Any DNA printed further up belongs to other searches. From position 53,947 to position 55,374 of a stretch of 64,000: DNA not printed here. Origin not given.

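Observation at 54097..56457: Adjacent Spt + GNAT ceramide-synthase-like genes: sphingolipid synthesis in a non-Bacteroidota lineage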

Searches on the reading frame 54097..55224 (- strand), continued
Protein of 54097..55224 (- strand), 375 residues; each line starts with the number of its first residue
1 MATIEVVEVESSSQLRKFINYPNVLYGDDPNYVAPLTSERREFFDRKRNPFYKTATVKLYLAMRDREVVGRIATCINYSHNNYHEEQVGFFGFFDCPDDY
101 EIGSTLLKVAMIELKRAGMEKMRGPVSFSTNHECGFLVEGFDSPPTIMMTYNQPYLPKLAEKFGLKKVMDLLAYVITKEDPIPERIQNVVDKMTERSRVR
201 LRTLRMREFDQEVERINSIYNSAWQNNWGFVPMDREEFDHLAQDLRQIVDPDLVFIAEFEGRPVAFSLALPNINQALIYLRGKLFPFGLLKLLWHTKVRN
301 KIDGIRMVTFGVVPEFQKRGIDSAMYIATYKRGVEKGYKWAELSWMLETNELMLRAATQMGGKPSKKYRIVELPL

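Call 65: search_solved_structures(query=L003:4534-5706:-, max_evalue=1e-60, show_alignments=4)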
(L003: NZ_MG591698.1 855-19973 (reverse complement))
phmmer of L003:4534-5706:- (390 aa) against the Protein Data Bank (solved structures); distinct sequences matched with E-value up to 1e-60: 10.
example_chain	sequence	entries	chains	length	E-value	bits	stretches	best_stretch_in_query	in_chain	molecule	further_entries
2jg2_A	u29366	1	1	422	2.2e-111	376.1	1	3-385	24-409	SERINE PALMITOYLTRANSFERASE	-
2jgt_A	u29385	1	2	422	2.2e-111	376.1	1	3-385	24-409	SERINE PALMITOYLTRANSFERASE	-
2w8j_A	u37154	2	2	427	2.3e-111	376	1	3-385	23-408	SERINE PALMITOYLTRANSFERASE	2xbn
2w8t_A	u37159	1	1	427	3.1e-111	375.6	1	3-385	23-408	SERINE PALMITOYLTRANSFERASE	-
2w8v_A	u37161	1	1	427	4.2e-111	375.2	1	3-385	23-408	SERINE PALMITOYLTRANSFERASE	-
2w8u_A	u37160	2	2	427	4.4e-111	375.1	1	3-385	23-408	SERINE PALMITOYLTRANSFERASE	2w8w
4bmk_A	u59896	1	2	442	1.8e-110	373.1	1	3-385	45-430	SERINE PALMITOYLTRANSFERASE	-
2x8u_A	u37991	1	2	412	1.9e-110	373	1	4-386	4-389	SERINE PALMITOYLTRANSFERASE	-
3a2b_A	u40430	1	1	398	1.1e-77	265.2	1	35-385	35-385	Serine palmitoyltransferase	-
8guh_A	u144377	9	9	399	1.1e-77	265.2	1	35-385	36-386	Serine palmitoyltransferase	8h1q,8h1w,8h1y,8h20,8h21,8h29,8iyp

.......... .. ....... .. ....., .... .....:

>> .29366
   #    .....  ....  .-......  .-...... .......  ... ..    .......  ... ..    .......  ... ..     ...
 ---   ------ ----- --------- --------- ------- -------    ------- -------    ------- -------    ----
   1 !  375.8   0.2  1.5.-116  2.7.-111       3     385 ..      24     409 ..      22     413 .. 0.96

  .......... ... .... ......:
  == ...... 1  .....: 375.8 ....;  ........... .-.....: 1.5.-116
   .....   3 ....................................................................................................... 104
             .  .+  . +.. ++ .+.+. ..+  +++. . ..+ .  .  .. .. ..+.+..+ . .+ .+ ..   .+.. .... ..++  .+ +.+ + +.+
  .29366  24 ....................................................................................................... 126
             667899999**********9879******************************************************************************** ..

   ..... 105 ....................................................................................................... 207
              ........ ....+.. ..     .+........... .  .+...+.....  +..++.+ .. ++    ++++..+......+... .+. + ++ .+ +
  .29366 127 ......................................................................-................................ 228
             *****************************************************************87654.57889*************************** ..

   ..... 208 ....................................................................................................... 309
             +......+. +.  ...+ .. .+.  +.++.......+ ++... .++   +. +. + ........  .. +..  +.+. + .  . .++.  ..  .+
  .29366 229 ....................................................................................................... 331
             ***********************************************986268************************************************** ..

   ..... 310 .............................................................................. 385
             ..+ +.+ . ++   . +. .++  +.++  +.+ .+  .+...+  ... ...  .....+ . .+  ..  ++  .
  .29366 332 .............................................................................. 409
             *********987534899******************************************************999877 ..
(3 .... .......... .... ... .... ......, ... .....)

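Call 76: predict_structure(alignment_id=A1)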
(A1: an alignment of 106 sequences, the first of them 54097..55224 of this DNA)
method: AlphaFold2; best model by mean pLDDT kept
length: 375 residues; sequences in the alignment: 106
mean_pLDDT: 96.4   pTM: 0.92
mean pLDDT of the five models: 96.4, 95.8, 95.7, 95.4, 94.9
residues with pLDDT >= 90: 363; 70-90: 11; 50-70: 1; < 50: 0
segments of 3 or more residues with pLDDT < 50: none
pLDDT, mean of each block of 10 residues (from residue 1): 91 98 97 97 97 98 98 98 98 99 99 99 97 97 97 98 98 96 91 91 98 97 95 95 96 98 98 97 94 95 96 94 94 97 96 93 97 98
secondary structure, 60 per line:
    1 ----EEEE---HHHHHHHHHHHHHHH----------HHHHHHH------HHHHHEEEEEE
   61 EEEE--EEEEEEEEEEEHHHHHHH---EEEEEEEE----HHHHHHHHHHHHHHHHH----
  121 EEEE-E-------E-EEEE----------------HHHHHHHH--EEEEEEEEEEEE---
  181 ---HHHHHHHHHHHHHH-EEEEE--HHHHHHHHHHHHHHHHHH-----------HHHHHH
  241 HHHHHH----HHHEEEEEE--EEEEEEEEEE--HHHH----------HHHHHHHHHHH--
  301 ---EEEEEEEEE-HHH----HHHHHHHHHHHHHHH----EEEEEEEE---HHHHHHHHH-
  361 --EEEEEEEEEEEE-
elements in order: E5-8 H12-26 H37-43 H50-54 E55-64 E67-77 H78-84 E88-95 H100-116 E121-124 E136-139 H156-163 E166-177 H184-197 E199-203 H206-223 H235-246 E254-259 E262-271 H274-277 H288-298 E304-312 H321-335 E340-347 H351-359 E363-374

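Call 79: fold_search(model_id=the predicted structure, library=pdb)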
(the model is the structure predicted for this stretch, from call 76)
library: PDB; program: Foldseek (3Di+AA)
matches with E <= 10: 917; with E <= 0.001: 255
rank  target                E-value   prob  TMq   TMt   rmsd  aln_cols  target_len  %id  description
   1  4zm6_A                4.3e-14  1.00  0.59  0.29   6.0       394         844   13  A unique GCN5-related glucosamine N-acetyltransferase region exist in the fungal multi-domain GH3 beta-N-acetylglucosa (released 2015-12-09)
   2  7q3a_A                5.2e-14  1.00  0.64  0.70   5.1       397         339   15  Crystal structure of MAB_4324 a tandem repeat GNAT from Mycobacterium abscessus (released 2022-05-04)
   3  7q3a_B                2.0e-13  1.00  0.63  0.69   5.3       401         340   14  Crystal structure of MAB_4324 a tandem repeat GNAT from Mycobacterium abscessus (released 2022-05-04)
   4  5kf1_A                1.0e-12  1.00  0.58  0.67   6.1       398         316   11  X-ray structure of a glucosamine N-Acetyltransferase from Clostridium acetobutylicum, apo form, pH 5 (released 2016-07-06)
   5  2wpw_C                1.3e-12  1.00  0.57  0.65   6.9       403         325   10  Tandem GNAT protein from the clavulanic acid biosynthesis pathway (without AcCoA) (released 2009-12-29)
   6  3tt2                  2.5e-12  1.00  0.53  0.61   6.0       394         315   13  Crystal Structure of GCN5-related N-Acetyltransferase from Sphaerobacter thermophilus (released 2011-10-05)
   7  2wpw_B                3.6e-12  1.00  0.58  0.65   5.9       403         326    9  Tandem GNAT protein from the clavulanic acid biosynthesis pathway (without AcCoA) (released 2009-12-29)
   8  5kgh_B                4.1e-12  1.00  0.56  0.66   6.7       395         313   12  X-ray structure of a glucosamine N-Acetyltransferase from Clostridium acetobutylicum, mutant Y297F (released 2016-07-06)
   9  5kga_A                4.9e-12  1.00  0.58  0.68   5.5       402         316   11  X-ray structure of a glucosamine N-Acetyltransferase from Clostridium acetobutylicum, mutant D287N, in complex with N- (released 2016-07-06)
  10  2wpw_A                5.2e-12  1.00  0.57  0.64   7.0       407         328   10  Tandem GNAT protein from the clavulanic acid biosynthesis pathway (without AcCoA) (released 2009-12-29)
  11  5kgh_A                6.3e-12  1.00  0.57  0.66   6.4       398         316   10  X-ray structure of a glucosamine N-Acetyltransferase from Clostridium acetobutylicum, mutant Y297F (released 2016-07-06)
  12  6wqb                  7.1e-12  1.00  0.41  0.50   7.9       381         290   11  Crystal structure of VipF from Legionella hackeliae in complex with acetyl-CoA (released 2021-11-10)
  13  5kf2                  7.5e-12  1.00  0.57  0.66   6.4       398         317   10  X-ray structure of a glucosamine N-Acetyltransferase from Clostridium acetobutylicum, apo form, pH 8 (released 2016-07-06)
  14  5kf1_B                8.0e-12  1.00  0.58  0.68   6.2       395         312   11  X-ray structure of a glucosamine N-Acetyltransferase from Clostridium acetobutylicum, apo form, pH 5 (released 2016-07-06)
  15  1ozp                  1.2e-11  1.00  0.53  0.66   7.1       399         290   13  Crystal Structure of Rv0819 from Mycobacterium tuberculosis MshD-Mycothiol Synthase Acetyl-Coenzyme A Complex. (released 2003-09-09)
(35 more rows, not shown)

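Call 96: list_cluster_members(proteins=[P0149, P0265, P0269, P0122, P0123, P0125, P0121])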
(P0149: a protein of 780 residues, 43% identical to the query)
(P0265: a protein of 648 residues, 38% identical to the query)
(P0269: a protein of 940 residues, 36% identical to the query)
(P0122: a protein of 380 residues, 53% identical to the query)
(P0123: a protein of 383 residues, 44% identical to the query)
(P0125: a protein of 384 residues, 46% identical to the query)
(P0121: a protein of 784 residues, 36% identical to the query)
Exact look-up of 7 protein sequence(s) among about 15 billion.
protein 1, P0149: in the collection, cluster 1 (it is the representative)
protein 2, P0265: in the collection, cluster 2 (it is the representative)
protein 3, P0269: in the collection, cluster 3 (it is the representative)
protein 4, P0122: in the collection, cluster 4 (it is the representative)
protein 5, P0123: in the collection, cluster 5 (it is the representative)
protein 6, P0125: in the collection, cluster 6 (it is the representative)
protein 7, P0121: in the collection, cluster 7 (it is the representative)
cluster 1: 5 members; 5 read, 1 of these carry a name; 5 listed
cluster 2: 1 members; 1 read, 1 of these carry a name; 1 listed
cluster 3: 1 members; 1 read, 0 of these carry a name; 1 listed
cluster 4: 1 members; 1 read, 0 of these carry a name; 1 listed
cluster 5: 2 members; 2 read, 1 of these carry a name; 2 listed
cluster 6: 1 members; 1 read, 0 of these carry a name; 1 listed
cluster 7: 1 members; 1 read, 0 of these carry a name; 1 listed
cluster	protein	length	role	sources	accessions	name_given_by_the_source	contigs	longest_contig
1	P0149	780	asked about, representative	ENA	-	-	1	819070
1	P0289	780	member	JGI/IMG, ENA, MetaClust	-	\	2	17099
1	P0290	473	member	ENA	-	-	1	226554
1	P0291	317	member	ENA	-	-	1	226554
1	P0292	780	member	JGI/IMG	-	-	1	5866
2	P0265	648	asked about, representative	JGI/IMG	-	GNAT superfamily N-acetyltransferase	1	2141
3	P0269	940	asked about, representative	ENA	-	-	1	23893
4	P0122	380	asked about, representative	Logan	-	-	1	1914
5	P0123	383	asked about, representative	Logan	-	-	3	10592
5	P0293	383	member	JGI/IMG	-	GNAT superfamily N-acetyltransferase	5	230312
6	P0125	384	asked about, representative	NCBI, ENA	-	-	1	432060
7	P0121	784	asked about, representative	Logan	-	-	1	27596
